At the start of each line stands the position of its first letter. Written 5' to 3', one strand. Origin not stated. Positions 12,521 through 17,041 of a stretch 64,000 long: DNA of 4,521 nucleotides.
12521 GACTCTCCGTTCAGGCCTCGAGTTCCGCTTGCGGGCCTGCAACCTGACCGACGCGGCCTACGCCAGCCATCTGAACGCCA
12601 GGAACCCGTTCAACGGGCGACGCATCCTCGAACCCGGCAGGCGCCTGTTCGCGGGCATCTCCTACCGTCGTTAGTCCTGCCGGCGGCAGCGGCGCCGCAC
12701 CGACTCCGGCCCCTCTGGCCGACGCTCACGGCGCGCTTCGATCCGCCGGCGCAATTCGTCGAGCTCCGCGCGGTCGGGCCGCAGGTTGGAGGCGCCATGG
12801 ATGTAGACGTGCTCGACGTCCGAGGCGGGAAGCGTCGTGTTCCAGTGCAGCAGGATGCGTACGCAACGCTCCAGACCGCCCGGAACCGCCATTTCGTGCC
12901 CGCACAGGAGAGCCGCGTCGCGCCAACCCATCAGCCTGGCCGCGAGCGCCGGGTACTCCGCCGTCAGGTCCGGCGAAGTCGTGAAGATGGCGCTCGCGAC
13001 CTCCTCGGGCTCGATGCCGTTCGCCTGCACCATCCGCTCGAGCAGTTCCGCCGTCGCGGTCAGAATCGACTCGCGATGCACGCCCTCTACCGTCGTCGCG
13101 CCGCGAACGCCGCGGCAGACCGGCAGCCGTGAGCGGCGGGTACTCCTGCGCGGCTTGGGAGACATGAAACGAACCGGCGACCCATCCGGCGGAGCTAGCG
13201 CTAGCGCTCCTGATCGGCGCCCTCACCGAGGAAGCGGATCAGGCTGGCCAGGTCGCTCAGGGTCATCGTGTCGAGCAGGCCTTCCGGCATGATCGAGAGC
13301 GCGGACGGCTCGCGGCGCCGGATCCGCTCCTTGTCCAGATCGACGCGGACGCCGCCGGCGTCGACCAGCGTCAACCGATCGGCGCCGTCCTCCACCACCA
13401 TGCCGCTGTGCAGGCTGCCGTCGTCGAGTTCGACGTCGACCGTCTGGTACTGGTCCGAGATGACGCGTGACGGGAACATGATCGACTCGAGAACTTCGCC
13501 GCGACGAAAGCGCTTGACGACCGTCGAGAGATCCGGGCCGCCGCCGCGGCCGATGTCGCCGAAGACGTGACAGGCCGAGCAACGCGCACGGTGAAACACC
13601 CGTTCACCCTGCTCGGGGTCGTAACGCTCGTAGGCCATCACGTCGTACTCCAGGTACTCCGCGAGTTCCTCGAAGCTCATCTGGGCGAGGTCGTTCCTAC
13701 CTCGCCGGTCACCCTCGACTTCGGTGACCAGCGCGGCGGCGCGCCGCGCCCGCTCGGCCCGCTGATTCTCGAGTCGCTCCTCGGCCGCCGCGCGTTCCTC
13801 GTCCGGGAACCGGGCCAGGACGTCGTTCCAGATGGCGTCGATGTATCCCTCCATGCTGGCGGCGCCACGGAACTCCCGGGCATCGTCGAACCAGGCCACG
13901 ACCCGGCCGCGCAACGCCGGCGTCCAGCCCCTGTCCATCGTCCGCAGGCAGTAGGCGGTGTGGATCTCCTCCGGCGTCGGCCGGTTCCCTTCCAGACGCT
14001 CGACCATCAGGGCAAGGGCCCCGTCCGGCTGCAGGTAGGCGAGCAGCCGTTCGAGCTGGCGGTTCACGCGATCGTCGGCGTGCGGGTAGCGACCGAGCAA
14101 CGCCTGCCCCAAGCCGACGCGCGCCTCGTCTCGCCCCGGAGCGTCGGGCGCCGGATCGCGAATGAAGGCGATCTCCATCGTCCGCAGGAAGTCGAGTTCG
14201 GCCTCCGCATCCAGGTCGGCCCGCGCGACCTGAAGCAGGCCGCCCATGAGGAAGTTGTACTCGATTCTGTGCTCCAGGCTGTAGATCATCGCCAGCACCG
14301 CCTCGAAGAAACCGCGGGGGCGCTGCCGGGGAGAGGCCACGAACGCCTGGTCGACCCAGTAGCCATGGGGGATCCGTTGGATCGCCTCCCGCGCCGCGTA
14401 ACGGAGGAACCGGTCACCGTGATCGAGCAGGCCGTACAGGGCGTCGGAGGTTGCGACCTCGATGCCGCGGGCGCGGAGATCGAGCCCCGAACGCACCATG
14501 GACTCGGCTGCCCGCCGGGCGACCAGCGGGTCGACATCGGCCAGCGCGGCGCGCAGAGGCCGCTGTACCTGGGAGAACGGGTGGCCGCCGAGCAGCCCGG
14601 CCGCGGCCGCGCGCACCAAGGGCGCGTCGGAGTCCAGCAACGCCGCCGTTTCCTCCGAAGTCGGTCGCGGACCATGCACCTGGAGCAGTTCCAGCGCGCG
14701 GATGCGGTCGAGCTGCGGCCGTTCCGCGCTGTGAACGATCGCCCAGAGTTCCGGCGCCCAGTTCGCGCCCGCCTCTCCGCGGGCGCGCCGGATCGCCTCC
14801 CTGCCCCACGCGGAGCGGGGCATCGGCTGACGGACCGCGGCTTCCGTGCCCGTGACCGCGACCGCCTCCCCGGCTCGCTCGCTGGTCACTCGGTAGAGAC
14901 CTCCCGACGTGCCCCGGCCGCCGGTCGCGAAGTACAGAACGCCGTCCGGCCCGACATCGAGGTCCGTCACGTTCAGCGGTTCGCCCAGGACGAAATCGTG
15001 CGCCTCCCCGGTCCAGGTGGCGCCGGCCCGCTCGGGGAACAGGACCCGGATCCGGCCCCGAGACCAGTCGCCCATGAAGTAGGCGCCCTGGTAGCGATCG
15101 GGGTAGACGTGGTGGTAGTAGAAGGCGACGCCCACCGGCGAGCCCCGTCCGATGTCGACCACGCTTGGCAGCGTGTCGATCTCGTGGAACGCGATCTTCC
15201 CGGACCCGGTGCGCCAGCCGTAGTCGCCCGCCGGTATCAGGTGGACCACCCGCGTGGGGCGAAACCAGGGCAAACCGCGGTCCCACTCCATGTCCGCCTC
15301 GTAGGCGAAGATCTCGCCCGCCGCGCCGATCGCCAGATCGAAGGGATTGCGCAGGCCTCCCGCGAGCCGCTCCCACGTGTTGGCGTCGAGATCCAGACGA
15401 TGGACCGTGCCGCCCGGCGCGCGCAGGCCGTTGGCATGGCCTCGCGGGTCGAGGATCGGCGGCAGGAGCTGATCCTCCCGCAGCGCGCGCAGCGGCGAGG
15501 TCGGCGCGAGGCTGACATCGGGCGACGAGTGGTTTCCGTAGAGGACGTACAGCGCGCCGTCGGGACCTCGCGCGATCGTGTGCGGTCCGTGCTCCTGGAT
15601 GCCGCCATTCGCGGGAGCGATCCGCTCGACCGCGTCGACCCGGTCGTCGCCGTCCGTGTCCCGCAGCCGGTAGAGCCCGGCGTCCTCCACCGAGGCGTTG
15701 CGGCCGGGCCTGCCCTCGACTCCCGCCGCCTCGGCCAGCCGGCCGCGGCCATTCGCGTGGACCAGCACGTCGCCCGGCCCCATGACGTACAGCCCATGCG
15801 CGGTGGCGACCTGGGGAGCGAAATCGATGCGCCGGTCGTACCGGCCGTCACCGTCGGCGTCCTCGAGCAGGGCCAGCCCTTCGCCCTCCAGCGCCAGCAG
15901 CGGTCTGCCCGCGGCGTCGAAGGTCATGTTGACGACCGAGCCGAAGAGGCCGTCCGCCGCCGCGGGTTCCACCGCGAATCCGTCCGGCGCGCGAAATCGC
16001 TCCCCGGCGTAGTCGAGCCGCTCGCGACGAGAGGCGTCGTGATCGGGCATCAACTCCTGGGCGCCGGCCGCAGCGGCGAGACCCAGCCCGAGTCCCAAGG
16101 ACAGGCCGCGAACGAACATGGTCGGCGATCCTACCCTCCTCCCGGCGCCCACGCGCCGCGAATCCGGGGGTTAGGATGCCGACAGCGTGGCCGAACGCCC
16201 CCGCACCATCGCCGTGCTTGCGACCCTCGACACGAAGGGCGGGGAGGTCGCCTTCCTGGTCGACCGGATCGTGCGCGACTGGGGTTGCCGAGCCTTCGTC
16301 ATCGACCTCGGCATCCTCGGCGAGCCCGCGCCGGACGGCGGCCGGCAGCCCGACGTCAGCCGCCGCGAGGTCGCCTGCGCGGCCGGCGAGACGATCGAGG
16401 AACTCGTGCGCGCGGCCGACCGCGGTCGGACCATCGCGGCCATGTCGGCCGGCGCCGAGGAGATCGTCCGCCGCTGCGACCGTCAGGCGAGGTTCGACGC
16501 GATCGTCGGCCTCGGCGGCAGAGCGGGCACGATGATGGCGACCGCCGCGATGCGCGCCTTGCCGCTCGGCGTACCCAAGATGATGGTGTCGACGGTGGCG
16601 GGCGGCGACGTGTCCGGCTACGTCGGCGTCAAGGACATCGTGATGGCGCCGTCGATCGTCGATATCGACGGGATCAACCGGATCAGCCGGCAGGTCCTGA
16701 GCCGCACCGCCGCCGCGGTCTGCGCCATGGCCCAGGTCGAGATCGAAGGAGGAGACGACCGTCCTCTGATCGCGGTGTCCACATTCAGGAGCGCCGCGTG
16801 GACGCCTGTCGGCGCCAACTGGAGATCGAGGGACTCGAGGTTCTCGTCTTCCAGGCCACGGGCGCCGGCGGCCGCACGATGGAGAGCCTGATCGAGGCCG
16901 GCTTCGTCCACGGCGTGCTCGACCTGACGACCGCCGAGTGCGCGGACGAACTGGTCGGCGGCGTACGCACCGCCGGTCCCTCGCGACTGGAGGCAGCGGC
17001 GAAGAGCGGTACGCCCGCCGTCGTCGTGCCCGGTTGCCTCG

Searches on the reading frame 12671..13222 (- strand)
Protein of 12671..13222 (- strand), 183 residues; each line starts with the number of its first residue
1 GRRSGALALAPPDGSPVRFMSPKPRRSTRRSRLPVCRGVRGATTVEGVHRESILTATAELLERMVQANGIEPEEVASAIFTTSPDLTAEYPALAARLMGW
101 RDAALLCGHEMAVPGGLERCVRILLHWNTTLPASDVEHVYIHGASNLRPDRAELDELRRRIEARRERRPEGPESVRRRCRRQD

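Call 9: search_protein_families(library=pfam, proteins=[window:12671-13222:-], max_evalue=0.001)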
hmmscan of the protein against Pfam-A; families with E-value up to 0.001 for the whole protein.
window:12671-13222:- (183 aa): 1 family
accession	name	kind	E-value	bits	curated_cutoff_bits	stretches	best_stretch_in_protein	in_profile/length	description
PF07736.16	CM_1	-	1.3e-40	138.9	27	1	37-150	2-115/116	Chorismate mutase type I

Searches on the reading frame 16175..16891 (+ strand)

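Call 9: search_protein_families(library=pfam, proteins=[window:16175-16891:+], max_evalue=0.001)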
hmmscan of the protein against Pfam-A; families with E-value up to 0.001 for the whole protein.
window:16175-16891:+ (238 aa): 1 family
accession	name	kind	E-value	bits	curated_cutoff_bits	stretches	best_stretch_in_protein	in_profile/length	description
PF06792.17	UPF0261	-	1e-56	192.1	27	1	11-189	2-174/176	Uncharacterised protein family (UPF0261) N-terminal domain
